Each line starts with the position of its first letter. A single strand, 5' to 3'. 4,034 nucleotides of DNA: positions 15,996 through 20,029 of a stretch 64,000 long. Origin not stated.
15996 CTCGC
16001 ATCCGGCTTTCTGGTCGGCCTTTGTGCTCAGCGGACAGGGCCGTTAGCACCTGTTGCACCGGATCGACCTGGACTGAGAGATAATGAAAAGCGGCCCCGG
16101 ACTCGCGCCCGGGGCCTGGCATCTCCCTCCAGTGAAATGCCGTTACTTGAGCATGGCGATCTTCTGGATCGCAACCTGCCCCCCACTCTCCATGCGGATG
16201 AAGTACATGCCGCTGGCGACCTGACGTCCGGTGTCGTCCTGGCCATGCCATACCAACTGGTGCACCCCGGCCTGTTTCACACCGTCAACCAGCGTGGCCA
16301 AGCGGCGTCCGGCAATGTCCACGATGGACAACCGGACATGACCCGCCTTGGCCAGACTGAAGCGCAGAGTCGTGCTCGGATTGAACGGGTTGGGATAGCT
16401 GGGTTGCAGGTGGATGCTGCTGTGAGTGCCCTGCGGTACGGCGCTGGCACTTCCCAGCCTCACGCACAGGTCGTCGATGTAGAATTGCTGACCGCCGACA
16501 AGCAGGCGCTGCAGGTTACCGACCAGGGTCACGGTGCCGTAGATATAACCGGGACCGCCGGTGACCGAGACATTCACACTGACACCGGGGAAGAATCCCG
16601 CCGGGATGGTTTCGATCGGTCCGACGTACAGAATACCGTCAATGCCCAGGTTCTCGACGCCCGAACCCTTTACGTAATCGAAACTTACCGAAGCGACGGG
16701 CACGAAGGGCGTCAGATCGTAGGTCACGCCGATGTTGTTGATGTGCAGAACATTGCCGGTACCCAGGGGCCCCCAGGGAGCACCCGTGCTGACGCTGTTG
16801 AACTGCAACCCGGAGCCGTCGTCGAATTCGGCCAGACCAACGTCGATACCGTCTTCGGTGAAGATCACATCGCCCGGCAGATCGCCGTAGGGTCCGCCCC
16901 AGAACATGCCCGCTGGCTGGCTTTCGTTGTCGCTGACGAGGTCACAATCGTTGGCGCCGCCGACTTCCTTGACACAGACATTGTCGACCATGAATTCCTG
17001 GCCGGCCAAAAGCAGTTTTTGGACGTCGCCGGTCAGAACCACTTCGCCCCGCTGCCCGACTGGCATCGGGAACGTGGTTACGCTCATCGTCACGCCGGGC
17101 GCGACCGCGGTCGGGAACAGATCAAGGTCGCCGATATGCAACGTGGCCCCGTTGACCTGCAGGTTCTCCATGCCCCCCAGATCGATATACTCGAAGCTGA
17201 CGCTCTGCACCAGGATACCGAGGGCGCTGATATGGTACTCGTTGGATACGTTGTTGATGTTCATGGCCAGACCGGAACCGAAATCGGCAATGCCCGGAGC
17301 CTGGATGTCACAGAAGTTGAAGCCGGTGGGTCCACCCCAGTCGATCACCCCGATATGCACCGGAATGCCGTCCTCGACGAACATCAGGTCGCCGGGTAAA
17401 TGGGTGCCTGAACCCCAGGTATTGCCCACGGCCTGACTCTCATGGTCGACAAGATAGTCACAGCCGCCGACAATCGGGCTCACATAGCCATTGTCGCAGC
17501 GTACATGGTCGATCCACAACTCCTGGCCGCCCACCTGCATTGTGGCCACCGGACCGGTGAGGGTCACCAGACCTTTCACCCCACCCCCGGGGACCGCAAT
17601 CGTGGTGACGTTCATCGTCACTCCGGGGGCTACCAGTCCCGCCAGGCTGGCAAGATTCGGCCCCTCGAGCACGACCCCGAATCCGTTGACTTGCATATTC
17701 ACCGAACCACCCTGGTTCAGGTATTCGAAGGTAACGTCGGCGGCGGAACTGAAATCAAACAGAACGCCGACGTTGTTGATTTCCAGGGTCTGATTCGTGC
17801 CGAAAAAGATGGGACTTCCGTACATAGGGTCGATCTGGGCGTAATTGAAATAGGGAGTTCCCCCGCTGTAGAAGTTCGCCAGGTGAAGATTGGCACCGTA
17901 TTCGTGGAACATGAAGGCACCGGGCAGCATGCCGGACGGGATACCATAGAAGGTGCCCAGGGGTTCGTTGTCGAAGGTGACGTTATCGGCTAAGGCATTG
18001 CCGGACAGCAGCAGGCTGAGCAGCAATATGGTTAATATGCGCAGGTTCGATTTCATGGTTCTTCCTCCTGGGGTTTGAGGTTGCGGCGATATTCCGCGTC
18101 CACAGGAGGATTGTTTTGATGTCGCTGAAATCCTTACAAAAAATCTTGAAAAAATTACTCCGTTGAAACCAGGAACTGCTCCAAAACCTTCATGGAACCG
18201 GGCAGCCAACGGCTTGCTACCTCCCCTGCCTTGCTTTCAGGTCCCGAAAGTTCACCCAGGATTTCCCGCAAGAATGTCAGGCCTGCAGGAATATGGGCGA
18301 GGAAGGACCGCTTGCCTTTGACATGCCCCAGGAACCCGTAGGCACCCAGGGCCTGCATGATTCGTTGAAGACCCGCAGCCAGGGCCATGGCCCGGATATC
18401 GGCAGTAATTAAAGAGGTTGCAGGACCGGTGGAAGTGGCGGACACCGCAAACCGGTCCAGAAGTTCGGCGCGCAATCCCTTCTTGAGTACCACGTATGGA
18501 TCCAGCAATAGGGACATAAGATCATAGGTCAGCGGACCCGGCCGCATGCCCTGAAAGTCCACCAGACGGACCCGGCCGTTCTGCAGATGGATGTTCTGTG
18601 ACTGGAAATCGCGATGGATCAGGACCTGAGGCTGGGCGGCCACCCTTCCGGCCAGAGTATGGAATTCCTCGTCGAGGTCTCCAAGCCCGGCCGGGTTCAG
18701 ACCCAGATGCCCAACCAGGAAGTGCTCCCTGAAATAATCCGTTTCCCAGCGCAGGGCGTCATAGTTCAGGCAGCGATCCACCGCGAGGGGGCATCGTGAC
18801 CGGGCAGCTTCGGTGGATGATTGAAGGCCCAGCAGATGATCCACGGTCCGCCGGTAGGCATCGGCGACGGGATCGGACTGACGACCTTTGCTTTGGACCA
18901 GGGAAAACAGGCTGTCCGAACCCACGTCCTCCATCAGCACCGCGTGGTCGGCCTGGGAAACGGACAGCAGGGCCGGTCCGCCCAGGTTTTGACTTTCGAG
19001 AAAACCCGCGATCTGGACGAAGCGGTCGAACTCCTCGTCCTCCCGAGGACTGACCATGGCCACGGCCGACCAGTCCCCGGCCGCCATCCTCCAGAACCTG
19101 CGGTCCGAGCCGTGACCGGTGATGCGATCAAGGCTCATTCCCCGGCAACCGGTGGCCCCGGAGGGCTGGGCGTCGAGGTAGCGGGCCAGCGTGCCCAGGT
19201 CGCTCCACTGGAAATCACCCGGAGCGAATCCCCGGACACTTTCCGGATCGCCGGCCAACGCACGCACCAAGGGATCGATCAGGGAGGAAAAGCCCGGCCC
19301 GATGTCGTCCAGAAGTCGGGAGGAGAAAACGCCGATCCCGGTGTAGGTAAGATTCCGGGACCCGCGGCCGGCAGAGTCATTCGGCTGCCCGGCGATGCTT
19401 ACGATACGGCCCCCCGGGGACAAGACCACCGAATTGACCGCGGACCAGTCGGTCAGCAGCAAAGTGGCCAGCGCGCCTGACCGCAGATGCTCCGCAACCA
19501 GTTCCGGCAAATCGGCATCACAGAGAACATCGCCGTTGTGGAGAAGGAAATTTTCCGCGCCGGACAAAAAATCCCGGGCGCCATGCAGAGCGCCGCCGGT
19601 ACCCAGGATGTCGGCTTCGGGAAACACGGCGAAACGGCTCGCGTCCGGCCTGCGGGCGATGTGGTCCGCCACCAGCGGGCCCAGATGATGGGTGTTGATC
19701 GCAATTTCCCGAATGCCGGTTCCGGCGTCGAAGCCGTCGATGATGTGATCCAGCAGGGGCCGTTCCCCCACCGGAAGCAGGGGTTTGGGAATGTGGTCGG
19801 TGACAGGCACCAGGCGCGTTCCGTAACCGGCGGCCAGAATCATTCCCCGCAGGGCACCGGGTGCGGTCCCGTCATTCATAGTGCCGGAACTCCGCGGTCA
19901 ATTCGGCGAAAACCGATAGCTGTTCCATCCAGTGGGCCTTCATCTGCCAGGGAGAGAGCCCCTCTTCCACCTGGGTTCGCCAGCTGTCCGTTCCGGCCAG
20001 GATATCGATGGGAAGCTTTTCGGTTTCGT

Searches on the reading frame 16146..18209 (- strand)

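Call 26: search_protein_families(library=ncbifam, proteins=[window:16146-18209:-], max_evalue=0.00001)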
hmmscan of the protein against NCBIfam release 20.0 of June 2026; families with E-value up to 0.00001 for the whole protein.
window:16146-18209:- (688 aa): 3 families
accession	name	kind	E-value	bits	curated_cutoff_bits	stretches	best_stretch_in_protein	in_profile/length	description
TIGR04183.1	Por_Secre_tail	domain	8.8e-08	32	23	1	605-684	2-69/72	T9SS type A sorting domain-containing protein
NF033707.1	T9SS_sortase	equivalog_domain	2.8e-07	28.6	420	1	598-674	995-1076/1095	type IX secretion system sortase PorU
NF005176.1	PRK06655.1-1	equivalog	5.3e-06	26.5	230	1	621-675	95-149/197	flagellar hook assembly protein FlgD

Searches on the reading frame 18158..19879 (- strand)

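Call 26: search_protein_families(library=ncbifam, proteins=[window:18158-19879:-], max_evalue=0.00001)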
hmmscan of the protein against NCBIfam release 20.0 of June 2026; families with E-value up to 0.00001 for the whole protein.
window:18158-19879:- (574 aa): 23 families
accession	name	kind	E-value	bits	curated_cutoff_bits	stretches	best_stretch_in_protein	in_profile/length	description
NF045761.1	NAMPUrTaseMurU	equivalog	3.9e-31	108.6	250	1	11-234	2-220/226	N-acetylmuramate alpha-1-phosphate uridylyltransferase MurU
NF045759.1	NamurgluKinAmgK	equivalog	1e-22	80.7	550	1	260-539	32-304/324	N-acetylmuramate/N-acetylglucosamine kinase AmgK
NF052502.1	man1P_GTase_Rv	exception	5e-19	68.4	440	1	13-235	4-224/352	mannose-1-phosphate guanylyltransferase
TIGR03992.1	Arch_glmU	subfamily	8e-18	64.5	292.1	1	12-191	3-174/393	bifunctional sugar-1-phosphate nucleotidylyltransferase/acetyltransferase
NF045698.1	MurGlcNAcKinAmgK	equivalog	4.2e-16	59.2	500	1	270-538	70-335/360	N-acetylmuramate/N-acetylglucosamine kinase AmgK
NF045697.1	MurNAcPUrMurU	equivalog_domain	2.3e-15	56.7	370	1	13-209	1-198/229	N-acetylmuramate alpha-1-phosphate uridylyltransferase MurU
NF041313.1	UDPGP_AglF_Halo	equivalog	8.7e-15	54.8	400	1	11-190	2-179/234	UTP--glucose-1-phosphate uridylyltransferase AglF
TIGR01208.1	rmlA_long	equivalog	5.2e-13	48.6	320.25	1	12-189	2-178/353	glucose-1-phosphate thymidylyltransferase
TIGR01173.1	glmU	equivalog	1.2e-11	44.2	366.85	1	13-191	4-178/452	bifunctional UDP-N-acetylglucosamine diphosphorylase/glucosamine-1-phosphate N-acetyltransferase GlmU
NF049965.1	GlMnHpPGnyltfHddC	equivalog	2e-11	43.9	300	1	12-132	3-120/221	D-glycero-D-manno-heptose 1-phosphate guanosyltransferase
TIGR02623.1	G1P_cyt_trans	equivalog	4.1e-11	42.8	300.25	1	12-74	3-64/255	glucose-1-phosphate cytidylyltransferase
NF041173.1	Sug_nt_acttase_Thmprot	equivalog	7.9e-10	38.2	600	1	11-127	2-116/405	bifunctional sugar-1-phosphate nucleotidylyltransferase/acetyltransferase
TIGR01099.1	galU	equivalog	3.9e-09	36.5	326.8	1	13-74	5-65/261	UTP--glucose-1-phosphate uridylyltransferase GalU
NF010937.0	PRK14357.1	equivalog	7.8e-09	34.9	658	1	11-146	2-129/448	bifunctional UDP-N-acetylglucosamine diphosphorylase/glucosamine-1-phosphate N-acetyltransferase GlmU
NF010935.0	PRK14355.1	equivalog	4.2e-08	32.2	718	1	12-182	6-175/459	bifunctional UDP-N-acetylglucosamine diphosphorylase/glucosamine-1-phosphate N-acetyltransferase GlmU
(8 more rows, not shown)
